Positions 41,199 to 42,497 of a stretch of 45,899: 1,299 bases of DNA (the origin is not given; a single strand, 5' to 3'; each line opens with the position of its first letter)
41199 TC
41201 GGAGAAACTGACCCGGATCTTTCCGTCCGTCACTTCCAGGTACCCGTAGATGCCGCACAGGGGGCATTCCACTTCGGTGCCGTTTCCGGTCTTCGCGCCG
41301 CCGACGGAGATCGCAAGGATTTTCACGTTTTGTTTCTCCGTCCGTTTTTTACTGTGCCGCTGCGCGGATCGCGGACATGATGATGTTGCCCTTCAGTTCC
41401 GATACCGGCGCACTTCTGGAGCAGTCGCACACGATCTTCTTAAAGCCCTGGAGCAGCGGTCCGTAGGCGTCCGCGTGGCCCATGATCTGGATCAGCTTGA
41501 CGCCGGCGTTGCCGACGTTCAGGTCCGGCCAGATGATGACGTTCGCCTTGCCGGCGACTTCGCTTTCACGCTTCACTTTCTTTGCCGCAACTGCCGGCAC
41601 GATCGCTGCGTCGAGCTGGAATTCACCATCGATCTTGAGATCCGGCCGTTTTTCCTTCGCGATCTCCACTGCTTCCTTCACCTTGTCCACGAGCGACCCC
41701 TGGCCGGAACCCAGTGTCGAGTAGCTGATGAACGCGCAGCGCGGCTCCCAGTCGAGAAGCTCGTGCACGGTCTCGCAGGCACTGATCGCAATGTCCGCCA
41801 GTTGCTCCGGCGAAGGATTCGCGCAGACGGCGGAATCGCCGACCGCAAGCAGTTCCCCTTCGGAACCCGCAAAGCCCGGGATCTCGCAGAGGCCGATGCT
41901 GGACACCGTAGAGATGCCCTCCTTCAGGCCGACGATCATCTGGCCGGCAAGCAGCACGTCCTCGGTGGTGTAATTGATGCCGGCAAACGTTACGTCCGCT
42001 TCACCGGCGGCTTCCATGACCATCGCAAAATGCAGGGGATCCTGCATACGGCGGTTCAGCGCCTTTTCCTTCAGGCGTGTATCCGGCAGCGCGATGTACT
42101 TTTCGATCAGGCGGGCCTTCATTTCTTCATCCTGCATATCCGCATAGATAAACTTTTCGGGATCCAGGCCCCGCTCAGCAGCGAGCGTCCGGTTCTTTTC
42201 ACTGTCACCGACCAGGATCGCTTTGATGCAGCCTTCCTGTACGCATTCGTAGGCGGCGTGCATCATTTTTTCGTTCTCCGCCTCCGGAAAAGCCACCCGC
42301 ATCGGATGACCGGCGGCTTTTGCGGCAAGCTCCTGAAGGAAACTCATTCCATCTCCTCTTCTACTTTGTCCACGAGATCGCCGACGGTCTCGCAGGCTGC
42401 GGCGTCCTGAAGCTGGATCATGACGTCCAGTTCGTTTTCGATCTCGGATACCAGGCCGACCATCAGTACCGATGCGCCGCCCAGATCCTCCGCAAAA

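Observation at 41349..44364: Thiolase::DUF35 fusion, ACP and phosphotransacylase: candidate undescribed ACP-dependent C-C cleavage module ending in substrate-level phosphorylation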

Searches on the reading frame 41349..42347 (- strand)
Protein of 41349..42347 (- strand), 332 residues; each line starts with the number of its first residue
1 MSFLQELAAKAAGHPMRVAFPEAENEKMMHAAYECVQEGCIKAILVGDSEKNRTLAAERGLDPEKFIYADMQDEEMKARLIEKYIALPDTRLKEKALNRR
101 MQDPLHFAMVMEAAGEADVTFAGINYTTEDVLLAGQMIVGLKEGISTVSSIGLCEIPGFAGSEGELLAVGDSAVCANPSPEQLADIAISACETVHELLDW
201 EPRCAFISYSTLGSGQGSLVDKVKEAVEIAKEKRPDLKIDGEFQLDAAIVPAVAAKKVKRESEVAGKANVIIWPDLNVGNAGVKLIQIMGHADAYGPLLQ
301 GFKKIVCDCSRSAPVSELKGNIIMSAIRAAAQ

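Call 3: search_protein_families(library=pfam, proteins=[window:41349-42347:-], max_evalue=0.01)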
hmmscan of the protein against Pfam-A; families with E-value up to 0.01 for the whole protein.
window:41349-42347:- (332 aa): 1 family
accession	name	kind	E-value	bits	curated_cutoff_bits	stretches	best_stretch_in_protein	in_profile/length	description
PF01515.24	PTA_PTB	-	2.1e-86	290.7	24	1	2-324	1-317/319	Phosphate acetyl/butaryl transferase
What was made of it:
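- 41349..42347 (-): Pta-fold phosphotransacylase, proposed to act as acyl-ACP:phosphate transacylase. Its start overlaps the ACP stop. PTA_PTB 2.1e-86 (call 3).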

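Call 5: search_protein_families(library=ncbifam, proteins=[window:41349-42347:-], max_evalue=0.01)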
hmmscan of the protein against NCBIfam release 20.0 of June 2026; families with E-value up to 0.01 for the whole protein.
window:41349-42347:- (332 aa): 11 families
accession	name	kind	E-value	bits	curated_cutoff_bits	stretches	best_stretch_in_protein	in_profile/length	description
NF007233.1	PRK09653.1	subfamily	7.6e-79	265.5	310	1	4-328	2-318/319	phosphotransacetylase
TIGR00651.1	pta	equivalog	2e-76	257.4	311.2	1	19-323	2-301/304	phosphate acetyltransferase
NF004167.0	PRK05632.1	equivalog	1.3e-71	242.2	418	1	3-331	385-705/708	phosphate acetyltransferase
NF009501.0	PRK12861.1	subfamily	4.4e-26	91.2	1178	1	13-317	446-748/764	NADP-dependent malic enzyme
NF004472.0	PRK05805.1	subfamily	7.9e-21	74.4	399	2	109-331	84-299/302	phosphate butyryltransferase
TIGR02706.1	P_butyryltrans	equivalog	1.7e-19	70.1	410.5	2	109-327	80-291/294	phosphate butyryltransferase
NF008852.0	PRK11890.1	subfamily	7.2e-19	68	413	2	137-312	113-286/315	phosphate acetyltransferase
NF006045.0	PRK08190.1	subfamily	4.8e-18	65.2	282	2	165-299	294-428/467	bifunctional enoyl-CoA hydratase/phosphate acetyltransferase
NF005837.0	PRK07742.1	equivalog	6e-14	52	409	1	114-312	88-280/299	phosphate butyryltransferase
TIGR02709.1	branched_ptb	equivalog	1.6e-05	24.7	475.15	1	111-313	63-256/271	branched-chain phosphotransacylase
TIGR03270.1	methan_mark_4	hypoth_equivalog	0.0036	16.7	190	1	258-316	137-195/204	methanogenesis marker protein Mmp4/MtxX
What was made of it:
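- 41349..42347 (-): Below the Pta equivalog cutoff, 257 against 311 (call 5).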

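Call 35: search_solved_structures(query=window:41349-42347:-, max_evalue=1e-10, show_alignments=1)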
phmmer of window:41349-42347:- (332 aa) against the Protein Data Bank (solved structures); distinct sequences matched with E-value up to 1e-10: 18.
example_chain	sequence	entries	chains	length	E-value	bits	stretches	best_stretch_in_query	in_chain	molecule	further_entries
8fir_A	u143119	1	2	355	1.3e-52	182.6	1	1-320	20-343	Phosphate acetyltransferase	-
1vmi_A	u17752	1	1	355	1.5e-52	182.4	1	7-326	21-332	putative phosphate acetyltransferase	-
6iow_A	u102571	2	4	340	1.1e-51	179.6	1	3-329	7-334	Phosphotransacetylase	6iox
1r5j_A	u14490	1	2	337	6.1e-51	177.1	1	7-328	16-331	putative phosphotransacetylase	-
1qzt_A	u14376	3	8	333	1.3e-49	172.7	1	2-332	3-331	Phosphate acetyltransferase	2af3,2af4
1td9_A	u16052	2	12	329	4.1e-46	161.2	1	8-326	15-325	Phosphate acetyltransferase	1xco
7t88_A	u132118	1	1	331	1.8e-45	159.1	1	4-332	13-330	Phosphate acetyltransferase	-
4e4r_A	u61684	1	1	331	7.6e-43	150.5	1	4-325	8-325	Phosphate acetyltransferase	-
6znr_A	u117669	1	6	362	5.5e-34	121.4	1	9-329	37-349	Malate dehydrogenase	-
6zne_A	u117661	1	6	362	5.7e-34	121.3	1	9-329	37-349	Malate dehydrogenase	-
6znu_A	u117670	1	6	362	7.2e-34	121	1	9-329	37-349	Malate dehydrogenase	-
6zn9_C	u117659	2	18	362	7.3e-34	121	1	9-329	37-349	Malate dehydrogenase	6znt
6znk_A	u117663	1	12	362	3.6e-33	118.7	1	9-329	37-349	Malate dehydrogenase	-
6zng_A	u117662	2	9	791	5.6e-33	118.1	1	9-329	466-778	NADP-dependent malate dehydrogenase,Malate dehydrogenase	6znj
9kru_A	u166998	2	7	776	7e-33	117.8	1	12-329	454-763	NADP-dependent malic enzyme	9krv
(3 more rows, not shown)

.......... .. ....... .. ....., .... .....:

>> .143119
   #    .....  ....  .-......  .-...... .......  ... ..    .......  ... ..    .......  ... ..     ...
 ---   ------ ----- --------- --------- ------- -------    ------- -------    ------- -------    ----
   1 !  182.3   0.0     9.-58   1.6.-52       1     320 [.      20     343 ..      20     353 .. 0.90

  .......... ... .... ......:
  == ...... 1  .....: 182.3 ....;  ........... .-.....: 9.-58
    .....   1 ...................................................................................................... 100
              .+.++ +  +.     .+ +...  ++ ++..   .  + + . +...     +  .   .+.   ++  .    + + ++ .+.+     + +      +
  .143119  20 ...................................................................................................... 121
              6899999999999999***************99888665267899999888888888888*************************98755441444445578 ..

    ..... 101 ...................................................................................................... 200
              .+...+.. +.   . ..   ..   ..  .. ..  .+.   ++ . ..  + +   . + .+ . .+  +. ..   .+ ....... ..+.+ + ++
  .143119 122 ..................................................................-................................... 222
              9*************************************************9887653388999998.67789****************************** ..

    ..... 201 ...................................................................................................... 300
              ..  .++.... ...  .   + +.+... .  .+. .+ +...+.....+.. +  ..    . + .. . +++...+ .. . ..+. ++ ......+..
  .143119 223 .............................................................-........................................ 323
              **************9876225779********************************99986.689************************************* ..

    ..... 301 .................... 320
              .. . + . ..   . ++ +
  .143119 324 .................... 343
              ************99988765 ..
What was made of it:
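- The Pta is closest to acetyl-CoA Ptas (calls 5, 35).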

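Call 40: search_solved_structures(query=window:41349-42347:-, max_evalue=1e-45, show_alignments=5)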
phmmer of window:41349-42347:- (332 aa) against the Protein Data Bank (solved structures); distinct sequences matched with E-value up to 1e-45: 6.
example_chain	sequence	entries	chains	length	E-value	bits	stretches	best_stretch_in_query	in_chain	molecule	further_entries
8fir_A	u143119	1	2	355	1.3e-52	182.6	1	1-320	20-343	Phosphate acetyltransferase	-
1vmi_A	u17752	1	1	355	1.5e-52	182.4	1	7-326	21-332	putative phosphate acetyltransferase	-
6iow_A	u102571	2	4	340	1.1e-51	179.6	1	3-329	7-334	Phosphotransacetylase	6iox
1r5j_A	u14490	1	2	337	6.1e-51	177.1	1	7-328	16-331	putative phosphotransacetylase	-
1qzt_A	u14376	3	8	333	1.3e-49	172.7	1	2-332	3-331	Phosphate acetyltransferase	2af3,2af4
1td9_A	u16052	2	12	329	4.1e-46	161.2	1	8-326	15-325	Phosphate acetyltransferase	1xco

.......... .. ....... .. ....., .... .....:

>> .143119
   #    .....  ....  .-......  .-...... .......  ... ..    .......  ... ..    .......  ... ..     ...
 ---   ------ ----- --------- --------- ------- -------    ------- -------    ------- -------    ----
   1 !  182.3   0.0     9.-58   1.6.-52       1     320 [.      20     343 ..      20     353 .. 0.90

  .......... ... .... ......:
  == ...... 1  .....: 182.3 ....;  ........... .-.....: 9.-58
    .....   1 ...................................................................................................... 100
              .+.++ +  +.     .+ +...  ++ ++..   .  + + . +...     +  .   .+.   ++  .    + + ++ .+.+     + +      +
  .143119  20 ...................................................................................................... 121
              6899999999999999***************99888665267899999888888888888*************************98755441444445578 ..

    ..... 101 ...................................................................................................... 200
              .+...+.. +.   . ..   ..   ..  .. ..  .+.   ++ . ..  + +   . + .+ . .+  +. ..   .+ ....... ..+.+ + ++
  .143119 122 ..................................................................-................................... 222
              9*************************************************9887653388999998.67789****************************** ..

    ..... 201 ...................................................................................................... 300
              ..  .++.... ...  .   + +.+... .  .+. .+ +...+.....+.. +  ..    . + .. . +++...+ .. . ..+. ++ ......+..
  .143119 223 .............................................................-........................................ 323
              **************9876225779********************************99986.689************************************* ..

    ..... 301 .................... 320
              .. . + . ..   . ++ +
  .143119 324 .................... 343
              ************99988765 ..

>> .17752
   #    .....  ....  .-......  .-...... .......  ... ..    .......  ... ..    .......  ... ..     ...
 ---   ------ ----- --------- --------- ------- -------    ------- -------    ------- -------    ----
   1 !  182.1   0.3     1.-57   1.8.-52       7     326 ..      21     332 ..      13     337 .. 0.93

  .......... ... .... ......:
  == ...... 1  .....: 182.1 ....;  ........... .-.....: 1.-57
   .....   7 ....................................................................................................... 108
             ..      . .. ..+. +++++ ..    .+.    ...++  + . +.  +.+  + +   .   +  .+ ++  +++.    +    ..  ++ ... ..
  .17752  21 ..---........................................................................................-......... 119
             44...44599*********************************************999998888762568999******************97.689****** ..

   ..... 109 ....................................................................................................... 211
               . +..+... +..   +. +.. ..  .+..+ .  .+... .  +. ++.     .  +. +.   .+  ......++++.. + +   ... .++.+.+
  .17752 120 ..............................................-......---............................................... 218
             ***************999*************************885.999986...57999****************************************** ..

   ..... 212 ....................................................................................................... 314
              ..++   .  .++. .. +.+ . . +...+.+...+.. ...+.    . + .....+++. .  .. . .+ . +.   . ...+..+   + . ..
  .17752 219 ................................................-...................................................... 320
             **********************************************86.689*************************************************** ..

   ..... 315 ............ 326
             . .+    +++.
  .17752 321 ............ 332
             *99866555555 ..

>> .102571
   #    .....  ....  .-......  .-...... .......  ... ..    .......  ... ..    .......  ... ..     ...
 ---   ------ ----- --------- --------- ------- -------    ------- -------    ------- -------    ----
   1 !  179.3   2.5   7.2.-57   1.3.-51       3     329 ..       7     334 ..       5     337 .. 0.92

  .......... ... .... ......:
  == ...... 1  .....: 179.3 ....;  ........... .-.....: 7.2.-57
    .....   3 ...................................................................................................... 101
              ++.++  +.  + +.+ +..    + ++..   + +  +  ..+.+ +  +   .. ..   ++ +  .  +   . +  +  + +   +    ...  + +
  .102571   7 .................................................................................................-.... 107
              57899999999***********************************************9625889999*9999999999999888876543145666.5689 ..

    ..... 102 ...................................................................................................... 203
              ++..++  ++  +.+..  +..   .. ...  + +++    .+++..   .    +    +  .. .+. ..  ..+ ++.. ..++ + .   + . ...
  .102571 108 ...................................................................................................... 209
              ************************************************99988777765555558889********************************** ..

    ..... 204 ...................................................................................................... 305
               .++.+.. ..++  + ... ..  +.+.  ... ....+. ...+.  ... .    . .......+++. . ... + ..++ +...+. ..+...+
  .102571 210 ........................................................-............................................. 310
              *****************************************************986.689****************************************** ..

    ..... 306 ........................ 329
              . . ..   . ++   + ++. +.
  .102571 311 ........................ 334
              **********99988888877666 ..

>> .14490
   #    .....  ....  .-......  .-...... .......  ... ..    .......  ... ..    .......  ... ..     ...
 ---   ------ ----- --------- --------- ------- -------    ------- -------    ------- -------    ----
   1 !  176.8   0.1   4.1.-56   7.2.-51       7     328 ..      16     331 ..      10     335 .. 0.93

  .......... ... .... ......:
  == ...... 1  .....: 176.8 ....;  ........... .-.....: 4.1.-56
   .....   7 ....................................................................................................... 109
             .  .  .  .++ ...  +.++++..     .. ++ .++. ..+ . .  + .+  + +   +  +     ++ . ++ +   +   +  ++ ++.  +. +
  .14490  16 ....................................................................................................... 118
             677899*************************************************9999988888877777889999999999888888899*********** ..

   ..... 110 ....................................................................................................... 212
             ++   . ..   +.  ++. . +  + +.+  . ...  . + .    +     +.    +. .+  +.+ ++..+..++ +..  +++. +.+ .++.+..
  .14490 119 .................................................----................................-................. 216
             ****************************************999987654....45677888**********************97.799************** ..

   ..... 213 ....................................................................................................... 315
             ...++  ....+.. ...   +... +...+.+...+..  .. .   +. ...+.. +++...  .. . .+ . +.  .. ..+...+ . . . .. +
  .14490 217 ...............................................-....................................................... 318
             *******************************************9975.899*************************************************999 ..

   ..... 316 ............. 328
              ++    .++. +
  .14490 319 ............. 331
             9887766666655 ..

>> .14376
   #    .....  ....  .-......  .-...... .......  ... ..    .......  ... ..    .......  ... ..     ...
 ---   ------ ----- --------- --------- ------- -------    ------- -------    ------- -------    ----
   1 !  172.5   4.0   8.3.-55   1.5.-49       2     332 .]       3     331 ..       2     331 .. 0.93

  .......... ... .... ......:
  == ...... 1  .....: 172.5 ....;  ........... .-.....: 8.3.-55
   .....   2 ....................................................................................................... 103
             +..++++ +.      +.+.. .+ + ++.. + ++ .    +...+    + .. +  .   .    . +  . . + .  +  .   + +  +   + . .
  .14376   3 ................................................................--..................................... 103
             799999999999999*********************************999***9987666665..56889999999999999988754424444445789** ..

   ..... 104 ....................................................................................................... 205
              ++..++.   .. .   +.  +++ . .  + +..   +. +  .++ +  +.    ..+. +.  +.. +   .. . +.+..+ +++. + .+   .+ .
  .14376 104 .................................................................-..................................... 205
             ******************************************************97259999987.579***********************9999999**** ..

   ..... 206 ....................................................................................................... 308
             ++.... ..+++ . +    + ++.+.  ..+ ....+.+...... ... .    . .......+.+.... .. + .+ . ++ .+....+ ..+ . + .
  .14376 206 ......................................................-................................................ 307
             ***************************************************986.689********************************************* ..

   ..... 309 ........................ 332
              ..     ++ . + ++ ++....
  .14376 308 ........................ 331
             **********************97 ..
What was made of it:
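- All five solved Ptas whose alignments were shown (call 40) keep an Arg at or next to both positions.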
